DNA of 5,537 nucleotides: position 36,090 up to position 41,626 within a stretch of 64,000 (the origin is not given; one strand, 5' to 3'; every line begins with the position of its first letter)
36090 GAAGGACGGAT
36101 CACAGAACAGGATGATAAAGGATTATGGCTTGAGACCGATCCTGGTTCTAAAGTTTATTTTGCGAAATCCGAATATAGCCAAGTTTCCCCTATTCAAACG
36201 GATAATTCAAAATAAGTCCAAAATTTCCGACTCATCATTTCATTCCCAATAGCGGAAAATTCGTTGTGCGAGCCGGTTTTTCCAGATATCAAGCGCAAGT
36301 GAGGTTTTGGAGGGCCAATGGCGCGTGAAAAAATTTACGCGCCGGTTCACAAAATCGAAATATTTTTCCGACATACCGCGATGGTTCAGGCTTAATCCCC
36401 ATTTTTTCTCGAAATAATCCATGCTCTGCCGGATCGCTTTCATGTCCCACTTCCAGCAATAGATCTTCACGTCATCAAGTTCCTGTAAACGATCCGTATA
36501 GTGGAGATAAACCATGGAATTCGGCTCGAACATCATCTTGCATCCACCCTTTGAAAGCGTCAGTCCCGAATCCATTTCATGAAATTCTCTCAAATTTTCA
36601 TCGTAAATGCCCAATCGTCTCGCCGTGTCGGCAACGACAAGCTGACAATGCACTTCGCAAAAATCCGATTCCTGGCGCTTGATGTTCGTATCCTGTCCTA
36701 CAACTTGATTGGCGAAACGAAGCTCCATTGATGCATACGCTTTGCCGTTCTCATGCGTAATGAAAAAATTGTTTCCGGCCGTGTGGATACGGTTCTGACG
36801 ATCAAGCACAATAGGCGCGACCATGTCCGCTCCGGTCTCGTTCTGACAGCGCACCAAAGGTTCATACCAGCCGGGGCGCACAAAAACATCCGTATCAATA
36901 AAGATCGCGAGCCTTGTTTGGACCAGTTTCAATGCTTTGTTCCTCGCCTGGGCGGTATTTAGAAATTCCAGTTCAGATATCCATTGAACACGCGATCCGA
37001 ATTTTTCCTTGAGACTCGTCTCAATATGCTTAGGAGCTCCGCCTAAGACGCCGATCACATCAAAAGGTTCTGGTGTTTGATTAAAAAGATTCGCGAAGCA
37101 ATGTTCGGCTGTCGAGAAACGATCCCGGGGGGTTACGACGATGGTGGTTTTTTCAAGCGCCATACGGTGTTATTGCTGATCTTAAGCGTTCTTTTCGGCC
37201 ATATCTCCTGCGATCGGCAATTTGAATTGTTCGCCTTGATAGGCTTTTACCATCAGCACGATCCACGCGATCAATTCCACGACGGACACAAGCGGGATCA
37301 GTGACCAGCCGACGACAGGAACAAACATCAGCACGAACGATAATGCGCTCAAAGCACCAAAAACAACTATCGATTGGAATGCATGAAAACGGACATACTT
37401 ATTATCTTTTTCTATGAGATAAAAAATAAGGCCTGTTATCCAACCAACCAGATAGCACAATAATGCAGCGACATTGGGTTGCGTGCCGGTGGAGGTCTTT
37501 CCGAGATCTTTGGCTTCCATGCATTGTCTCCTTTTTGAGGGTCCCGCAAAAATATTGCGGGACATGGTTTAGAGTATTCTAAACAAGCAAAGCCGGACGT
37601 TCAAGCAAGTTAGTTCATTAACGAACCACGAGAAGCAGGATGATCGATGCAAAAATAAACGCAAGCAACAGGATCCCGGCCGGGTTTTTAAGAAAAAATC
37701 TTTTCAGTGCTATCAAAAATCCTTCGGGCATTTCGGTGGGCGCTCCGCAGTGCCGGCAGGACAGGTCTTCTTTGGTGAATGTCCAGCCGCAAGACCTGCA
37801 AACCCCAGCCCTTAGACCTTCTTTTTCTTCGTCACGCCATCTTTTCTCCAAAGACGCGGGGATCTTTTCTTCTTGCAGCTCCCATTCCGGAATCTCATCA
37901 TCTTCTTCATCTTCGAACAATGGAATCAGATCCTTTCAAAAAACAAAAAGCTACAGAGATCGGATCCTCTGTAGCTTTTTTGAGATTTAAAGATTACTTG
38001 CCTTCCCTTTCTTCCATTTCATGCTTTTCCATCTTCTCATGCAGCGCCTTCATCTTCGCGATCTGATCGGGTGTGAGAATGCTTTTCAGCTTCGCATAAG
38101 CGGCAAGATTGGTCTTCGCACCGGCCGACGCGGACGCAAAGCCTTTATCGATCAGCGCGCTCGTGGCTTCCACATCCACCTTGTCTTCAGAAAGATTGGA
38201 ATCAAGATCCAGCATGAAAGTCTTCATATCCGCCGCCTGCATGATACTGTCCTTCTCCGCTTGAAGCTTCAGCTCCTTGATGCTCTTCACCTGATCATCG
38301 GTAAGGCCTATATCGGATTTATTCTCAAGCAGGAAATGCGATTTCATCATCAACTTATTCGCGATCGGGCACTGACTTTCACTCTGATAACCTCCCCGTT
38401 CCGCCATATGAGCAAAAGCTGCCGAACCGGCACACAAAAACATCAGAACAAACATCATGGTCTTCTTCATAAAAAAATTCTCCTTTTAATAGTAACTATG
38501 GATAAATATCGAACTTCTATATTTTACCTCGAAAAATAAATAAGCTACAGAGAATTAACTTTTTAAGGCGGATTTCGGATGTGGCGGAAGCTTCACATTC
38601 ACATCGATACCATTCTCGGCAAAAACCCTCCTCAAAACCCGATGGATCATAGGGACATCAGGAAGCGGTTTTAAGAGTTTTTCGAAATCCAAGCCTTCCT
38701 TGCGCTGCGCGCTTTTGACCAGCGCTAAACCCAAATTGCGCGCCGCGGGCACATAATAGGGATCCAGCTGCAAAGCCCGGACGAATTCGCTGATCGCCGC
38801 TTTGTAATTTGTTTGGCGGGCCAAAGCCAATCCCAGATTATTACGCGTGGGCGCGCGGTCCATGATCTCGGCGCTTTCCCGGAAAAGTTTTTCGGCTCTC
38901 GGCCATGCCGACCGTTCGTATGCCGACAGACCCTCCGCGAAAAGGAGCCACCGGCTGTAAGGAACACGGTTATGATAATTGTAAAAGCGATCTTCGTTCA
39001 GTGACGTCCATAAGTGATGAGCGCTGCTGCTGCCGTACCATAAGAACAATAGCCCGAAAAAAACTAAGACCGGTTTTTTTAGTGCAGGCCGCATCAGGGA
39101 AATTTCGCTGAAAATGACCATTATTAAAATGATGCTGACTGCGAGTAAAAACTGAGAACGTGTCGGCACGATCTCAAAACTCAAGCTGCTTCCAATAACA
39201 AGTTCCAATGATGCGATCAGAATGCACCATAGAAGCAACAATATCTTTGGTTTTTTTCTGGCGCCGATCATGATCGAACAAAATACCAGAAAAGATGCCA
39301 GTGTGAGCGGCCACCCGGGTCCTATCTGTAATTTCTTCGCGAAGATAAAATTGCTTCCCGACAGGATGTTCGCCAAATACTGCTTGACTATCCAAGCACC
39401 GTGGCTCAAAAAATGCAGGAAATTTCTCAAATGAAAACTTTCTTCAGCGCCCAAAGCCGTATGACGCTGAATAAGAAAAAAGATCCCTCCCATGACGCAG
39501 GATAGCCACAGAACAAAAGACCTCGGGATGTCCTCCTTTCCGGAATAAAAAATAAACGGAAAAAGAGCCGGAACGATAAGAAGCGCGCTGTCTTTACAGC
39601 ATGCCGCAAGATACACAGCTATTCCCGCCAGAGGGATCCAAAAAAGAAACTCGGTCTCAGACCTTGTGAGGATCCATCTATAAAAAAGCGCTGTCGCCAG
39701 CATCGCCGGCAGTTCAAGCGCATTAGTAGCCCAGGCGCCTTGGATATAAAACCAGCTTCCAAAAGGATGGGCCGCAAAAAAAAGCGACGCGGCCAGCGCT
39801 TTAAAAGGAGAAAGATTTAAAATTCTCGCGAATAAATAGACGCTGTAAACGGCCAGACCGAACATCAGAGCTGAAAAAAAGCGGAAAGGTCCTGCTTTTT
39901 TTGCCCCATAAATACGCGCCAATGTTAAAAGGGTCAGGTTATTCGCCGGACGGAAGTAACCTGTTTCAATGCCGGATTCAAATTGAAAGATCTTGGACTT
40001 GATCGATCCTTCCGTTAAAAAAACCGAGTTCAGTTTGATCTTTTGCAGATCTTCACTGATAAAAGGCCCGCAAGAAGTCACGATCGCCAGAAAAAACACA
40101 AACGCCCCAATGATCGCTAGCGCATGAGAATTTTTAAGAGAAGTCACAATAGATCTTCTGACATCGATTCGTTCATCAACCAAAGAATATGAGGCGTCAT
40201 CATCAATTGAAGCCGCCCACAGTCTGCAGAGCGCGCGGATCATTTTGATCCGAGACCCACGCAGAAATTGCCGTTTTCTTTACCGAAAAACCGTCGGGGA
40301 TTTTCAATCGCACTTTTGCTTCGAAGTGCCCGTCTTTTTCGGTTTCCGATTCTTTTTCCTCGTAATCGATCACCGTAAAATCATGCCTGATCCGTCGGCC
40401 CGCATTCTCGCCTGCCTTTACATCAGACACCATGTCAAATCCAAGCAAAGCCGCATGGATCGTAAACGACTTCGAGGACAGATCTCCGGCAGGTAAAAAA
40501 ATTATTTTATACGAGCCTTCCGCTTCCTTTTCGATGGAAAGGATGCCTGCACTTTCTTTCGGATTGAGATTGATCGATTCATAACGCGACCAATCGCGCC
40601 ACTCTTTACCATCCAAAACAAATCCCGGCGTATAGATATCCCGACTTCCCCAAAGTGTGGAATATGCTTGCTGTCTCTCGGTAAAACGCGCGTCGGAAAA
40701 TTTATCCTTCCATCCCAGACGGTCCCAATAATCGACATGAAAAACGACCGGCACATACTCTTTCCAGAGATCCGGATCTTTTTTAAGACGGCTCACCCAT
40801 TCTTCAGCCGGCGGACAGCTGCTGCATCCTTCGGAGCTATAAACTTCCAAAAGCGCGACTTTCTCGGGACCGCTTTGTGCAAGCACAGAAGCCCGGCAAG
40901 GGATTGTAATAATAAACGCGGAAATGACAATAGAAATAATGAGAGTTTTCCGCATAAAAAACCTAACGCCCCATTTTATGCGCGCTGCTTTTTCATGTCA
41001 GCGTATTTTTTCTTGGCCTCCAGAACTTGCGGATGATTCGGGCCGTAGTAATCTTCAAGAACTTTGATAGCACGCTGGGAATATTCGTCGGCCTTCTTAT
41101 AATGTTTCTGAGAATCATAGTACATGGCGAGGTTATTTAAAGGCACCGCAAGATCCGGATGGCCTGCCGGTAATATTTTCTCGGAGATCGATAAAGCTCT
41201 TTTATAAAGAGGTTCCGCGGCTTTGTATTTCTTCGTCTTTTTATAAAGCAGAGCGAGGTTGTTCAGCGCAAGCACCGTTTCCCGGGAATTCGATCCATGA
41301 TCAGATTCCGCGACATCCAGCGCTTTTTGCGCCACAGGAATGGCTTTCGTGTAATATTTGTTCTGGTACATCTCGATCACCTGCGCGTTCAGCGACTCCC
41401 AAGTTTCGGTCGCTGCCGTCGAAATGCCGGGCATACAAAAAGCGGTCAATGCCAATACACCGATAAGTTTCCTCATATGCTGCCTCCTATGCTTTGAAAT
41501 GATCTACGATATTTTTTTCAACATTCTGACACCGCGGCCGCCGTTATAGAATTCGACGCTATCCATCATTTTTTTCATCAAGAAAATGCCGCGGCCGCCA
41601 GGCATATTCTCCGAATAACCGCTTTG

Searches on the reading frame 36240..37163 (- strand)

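Call 44: search_protein_families(library=pfam, proteins=[window:36240-37163:-], max_evalue=0.00001)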
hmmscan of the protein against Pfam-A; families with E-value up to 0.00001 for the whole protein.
window:36240-37163:- (307 aa): 1 family
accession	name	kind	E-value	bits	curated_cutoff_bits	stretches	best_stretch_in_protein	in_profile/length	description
PF00535.33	Glycos_transf_2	-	4.7e-11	43.4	23.3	1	8-125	2-121/168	Glycosyl transferase family 2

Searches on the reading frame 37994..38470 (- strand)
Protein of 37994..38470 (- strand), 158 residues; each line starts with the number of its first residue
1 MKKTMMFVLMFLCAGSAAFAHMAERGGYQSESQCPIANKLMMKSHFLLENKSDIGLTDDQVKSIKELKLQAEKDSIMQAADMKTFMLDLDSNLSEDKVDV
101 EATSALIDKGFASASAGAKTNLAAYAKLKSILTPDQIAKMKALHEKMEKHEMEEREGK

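Call 69: search_protein_families(library=pfam, proteins=[window:37994-38470:-], max_evalue=0.0001)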
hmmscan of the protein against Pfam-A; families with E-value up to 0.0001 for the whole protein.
window:37994-38470:- (158 aa): 1 family
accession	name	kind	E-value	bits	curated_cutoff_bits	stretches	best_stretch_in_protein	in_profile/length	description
PF07813.17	LTXXQ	-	7.5e-05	23.8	24.3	0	51-144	10-100/100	LTXXQ motif family protein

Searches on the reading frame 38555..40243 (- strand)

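Call 30: search_protein_families(library=pfam, proteins=[window:38555-40243:-], max_evalue=0.00001)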
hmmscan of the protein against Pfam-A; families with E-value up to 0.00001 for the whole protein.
window:38555-40243:- (562 aa): 1 family
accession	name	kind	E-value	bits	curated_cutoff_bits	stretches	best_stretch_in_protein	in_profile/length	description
PF07719.23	TPR_2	-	2.4e-06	27.6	27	0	468-496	5-33/34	Tetratricopeptide repeat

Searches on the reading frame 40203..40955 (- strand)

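Call 69: search_protein_families(library=pfam, proteins=[window:40203-40955:-], max_evalue=0.0001)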
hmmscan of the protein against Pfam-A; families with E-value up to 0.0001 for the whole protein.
window:40203-40955:- (250 aa): 1 family
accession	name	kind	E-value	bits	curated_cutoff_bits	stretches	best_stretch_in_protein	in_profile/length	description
PF06764.17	DUF1223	-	1.6e-43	149.6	30.7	1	35-234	1-201/202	Protein of unknown function (DUF1223)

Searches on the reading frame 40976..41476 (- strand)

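Call 69: search_protein_families(library=pfam, proteins=[window:40976-41476:-], max_evalue=0.0001)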
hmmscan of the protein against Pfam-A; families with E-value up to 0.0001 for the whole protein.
window:40976-41476:- (166 aa): 8 families
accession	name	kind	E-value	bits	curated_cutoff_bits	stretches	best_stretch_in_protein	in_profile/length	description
PF13424.12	TPR_12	-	1.3e-33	115.4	30.1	3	70-141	5-76/77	Tetratricopeptide repeat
PF13374.12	TPR_10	-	9.9e-22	76.7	27.5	2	67-108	1-42/42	Tetratricopeptide repeat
PF24885.1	TPR_NPHP3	-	1.5e-16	61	100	2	39-100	154-215/239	Nephrocystin-3 TPR domain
PF13181.12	TPR_8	-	5.1e-11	42.3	25.7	1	70-100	3-33/34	Tetratricopeptide repeat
PF07719.23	TPR_2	-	1.2e-10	41.1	27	1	69-99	2-32/34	Tetratricopeptide repeat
PF00515.34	TPR_1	-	2.1e-10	40.4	27.8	1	69-98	2-31/34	Tetratricopeptide repeat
PF13176.12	TPR_7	-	1.2e-06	28.5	27.9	0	70-99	1-30/36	Tetratricopeptide repeat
PF13428.12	TPR_14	-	3.9e-05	24.4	23.5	0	72-97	5-30/44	Tetratricopeptide repeat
